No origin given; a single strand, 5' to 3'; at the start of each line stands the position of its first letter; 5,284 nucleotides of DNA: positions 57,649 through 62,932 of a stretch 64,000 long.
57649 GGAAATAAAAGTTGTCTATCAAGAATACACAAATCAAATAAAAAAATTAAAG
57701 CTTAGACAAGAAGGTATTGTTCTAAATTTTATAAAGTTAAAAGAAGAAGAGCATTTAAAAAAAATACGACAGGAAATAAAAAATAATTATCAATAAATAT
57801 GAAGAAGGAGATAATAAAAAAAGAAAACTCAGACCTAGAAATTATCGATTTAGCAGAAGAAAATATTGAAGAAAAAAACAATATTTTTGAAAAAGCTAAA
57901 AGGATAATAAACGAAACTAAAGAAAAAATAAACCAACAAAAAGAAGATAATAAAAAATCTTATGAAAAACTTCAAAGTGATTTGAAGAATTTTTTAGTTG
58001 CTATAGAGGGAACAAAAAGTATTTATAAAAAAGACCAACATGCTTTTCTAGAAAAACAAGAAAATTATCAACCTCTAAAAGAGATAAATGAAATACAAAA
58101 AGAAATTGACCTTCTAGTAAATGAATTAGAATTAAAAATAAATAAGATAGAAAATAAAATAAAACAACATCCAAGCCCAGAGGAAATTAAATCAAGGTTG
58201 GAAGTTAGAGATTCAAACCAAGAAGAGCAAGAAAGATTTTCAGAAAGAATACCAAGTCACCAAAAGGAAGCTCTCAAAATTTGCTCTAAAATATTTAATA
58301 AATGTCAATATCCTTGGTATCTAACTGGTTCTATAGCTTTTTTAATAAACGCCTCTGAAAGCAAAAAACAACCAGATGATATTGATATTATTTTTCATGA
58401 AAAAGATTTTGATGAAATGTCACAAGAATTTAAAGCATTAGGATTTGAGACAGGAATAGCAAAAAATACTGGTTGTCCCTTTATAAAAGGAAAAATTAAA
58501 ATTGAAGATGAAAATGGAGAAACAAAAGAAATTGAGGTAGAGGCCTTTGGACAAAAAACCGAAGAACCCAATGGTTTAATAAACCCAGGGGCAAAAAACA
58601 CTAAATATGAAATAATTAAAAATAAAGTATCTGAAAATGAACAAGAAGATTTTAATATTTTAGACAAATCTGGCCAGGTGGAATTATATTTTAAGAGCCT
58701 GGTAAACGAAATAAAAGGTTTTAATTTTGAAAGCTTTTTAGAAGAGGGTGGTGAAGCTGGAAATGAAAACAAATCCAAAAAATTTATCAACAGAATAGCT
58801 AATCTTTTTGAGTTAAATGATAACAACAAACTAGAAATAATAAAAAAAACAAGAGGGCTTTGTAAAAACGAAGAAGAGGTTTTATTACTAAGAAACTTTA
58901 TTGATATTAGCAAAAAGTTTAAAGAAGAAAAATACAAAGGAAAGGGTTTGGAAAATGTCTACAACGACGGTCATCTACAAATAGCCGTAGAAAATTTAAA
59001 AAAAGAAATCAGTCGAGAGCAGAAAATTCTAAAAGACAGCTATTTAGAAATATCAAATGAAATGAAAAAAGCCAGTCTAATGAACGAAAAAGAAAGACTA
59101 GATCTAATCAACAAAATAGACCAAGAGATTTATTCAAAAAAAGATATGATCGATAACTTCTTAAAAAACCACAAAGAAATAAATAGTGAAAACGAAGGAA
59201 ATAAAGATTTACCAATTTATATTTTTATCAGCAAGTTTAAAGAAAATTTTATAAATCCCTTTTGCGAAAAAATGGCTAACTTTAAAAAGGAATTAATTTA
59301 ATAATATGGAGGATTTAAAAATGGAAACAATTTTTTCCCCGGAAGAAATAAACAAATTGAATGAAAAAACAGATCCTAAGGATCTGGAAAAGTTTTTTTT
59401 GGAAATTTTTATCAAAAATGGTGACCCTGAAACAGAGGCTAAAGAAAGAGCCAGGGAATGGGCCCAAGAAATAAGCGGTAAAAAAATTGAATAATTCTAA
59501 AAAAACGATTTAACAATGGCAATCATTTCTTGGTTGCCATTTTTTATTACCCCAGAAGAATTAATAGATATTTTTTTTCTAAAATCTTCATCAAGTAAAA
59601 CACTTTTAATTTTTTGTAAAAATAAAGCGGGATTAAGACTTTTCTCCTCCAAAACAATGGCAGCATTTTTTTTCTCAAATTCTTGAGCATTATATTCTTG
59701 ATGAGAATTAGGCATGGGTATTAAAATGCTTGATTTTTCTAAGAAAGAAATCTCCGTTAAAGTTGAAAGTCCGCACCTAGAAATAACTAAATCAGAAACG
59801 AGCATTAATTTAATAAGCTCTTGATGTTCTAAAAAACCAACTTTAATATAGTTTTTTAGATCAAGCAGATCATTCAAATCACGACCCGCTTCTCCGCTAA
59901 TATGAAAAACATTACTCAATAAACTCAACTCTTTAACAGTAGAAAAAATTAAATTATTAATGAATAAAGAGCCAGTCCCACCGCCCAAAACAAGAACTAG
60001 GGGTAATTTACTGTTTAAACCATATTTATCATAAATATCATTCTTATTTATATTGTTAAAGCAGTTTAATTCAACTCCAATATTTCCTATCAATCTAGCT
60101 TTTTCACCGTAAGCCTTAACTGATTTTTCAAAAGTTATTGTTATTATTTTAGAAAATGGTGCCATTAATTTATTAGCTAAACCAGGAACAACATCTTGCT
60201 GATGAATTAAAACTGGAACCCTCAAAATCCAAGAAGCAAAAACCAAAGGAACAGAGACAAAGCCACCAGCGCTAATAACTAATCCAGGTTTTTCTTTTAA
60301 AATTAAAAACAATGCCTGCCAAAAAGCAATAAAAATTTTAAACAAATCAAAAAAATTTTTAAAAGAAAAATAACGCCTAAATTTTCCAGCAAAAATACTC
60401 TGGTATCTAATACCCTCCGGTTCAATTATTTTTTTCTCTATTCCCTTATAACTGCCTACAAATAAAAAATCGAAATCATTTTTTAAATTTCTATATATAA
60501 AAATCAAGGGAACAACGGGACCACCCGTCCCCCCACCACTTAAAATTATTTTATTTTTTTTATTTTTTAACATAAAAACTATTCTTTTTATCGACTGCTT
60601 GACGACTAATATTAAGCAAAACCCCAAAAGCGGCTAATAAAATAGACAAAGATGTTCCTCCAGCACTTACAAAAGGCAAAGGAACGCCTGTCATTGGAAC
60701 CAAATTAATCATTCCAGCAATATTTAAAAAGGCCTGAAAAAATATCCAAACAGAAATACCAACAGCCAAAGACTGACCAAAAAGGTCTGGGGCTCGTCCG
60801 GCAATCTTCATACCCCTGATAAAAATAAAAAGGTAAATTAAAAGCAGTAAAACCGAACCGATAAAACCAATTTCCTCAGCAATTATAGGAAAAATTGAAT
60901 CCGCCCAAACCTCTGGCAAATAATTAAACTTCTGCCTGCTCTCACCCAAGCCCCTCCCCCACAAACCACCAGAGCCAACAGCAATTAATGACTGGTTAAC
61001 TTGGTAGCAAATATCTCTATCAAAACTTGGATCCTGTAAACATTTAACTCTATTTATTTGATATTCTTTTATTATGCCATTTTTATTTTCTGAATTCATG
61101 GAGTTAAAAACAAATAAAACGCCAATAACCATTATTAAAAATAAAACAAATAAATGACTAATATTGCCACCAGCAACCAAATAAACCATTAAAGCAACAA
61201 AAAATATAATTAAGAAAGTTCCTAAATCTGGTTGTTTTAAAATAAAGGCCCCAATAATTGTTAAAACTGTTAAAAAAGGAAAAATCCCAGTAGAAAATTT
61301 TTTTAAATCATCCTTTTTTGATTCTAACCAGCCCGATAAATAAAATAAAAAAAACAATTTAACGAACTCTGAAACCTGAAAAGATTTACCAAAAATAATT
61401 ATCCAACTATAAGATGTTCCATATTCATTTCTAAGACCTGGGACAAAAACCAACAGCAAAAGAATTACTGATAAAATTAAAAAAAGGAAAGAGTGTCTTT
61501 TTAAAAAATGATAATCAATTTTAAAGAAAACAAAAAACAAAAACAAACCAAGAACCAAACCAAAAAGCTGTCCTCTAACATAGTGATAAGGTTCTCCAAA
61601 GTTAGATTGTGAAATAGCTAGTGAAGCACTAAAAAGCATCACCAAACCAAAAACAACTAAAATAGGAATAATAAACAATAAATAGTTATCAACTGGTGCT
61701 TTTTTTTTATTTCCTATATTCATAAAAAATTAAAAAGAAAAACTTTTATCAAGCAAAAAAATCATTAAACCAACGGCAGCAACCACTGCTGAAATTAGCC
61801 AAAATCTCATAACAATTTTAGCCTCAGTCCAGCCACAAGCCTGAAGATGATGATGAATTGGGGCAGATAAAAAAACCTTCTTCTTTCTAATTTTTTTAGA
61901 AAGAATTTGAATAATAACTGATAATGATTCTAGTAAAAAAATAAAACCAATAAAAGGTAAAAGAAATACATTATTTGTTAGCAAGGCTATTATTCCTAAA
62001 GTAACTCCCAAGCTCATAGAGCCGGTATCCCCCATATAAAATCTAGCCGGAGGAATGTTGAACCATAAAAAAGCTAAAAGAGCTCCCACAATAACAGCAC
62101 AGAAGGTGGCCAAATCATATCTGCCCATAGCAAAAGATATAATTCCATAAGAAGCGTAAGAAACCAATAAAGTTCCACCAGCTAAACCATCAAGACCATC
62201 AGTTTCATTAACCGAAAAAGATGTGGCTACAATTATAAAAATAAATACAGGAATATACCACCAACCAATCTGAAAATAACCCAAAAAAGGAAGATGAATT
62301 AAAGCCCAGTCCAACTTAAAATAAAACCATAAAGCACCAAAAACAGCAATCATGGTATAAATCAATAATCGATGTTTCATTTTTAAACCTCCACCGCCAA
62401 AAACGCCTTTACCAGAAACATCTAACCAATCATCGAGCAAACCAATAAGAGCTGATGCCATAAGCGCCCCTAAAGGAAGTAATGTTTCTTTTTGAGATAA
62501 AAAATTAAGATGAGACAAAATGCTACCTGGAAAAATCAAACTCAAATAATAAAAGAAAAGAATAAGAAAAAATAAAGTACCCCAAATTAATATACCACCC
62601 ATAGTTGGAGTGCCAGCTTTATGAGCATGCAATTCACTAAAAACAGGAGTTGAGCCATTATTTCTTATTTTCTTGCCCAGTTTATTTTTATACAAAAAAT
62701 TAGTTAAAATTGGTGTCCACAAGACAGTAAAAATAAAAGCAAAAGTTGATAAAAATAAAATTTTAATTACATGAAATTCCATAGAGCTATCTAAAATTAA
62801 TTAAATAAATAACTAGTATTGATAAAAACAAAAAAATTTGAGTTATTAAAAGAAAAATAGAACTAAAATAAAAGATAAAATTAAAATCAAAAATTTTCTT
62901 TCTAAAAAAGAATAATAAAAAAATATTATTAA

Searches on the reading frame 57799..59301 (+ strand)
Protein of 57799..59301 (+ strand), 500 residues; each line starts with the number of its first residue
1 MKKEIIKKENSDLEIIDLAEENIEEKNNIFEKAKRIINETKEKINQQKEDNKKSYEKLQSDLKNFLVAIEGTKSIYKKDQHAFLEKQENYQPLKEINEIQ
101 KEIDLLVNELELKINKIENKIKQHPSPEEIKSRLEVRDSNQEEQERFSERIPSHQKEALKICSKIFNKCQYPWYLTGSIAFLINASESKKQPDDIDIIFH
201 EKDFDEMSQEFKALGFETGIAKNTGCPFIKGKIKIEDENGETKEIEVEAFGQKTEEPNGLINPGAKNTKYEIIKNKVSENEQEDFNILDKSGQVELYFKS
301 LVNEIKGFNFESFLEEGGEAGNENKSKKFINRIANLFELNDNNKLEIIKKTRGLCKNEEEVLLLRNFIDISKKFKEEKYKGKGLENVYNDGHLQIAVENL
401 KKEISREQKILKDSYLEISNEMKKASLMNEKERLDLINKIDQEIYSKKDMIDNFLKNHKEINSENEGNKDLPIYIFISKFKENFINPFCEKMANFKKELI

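Call 31: search_protein_families(library=pfam, proteins=[window:57799-59301:+], max_evalue=0.001)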
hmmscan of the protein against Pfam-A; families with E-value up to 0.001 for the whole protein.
window:57799-59301:+ (500 aa): 0 families

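Call 43: search_protein_families(library=pfam, proteins=[window:57799-59301:+], max_evalue=0.01)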
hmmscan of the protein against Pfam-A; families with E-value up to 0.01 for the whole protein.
window:57799-59301:+ (500 aa): 2 families
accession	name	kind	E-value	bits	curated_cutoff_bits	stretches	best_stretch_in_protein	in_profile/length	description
PF23942.1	DUF7277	-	0.0047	18.1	27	1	175-264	3-75/87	Domain of unknown function (DUF7277)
PF01385.25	OrfB_IS605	-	0.0061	17.2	30.5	1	381-447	34-102/120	Probable transposase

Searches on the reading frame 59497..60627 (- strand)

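Call 31: search_protein_families(library=pfam, proteins=[window:59497-60627:-], max_evalue=0.001)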
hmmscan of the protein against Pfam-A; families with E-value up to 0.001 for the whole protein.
window:59497-60627:- (376 aa): 3 families
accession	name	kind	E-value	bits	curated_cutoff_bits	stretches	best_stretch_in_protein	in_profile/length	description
PF03033.26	Glyco_transf_28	-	2.9e-28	99.1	26.2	1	27-160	1-135/139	Glycosyltransferase family 28 N-terminal domain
PF04101.22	Glyco_tran_28_C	-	2.6e-24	86.6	22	1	211-354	2-151/166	Glycosyltransferase family 28 C-terminal domain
PF08660.17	Alg14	-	0.00013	22.5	27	0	95-141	75-121/171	Oligosaccharide biosynthesis protein Alg14 like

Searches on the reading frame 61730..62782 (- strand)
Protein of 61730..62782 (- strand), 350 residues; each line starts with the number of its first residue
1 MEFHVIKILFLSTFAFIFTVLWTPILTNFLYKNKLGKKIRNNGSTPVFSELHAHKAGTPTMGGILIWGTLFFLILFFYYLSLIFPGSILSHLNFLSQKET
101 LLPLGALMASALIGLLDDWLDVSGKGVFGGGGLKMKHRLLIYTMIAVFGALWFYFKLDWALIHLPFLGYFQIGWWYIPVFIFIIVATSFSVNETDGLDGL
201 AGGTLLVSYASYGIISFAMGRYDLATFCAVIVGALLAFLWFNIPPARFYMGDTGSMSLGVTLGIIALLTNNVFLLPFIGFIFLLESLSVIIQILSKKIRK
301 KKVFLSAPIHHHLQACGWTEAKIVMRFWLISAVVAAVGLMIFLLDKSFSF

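Call 31: search_protein_families(library=pfam, proteins=[window:61730-62782:-], max_evalue=0.001)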
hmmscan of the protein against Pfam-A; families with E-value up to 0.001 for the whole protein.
window:61730-62782:- (350 aa): 2 families
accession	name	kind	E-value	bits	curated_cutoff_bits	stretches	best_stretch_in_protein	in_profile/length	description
PF00953.26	Glycos_transf_4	-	1e-30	107.3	27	1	104-268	5-158/160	Glycosyl transferase family 4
PF10555.14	MraY_sig1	-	9e-06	25.3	20.1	1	55-66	1-12/13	Phospho-N-acetylmuramoyl-pentapeptide-transferase signature 1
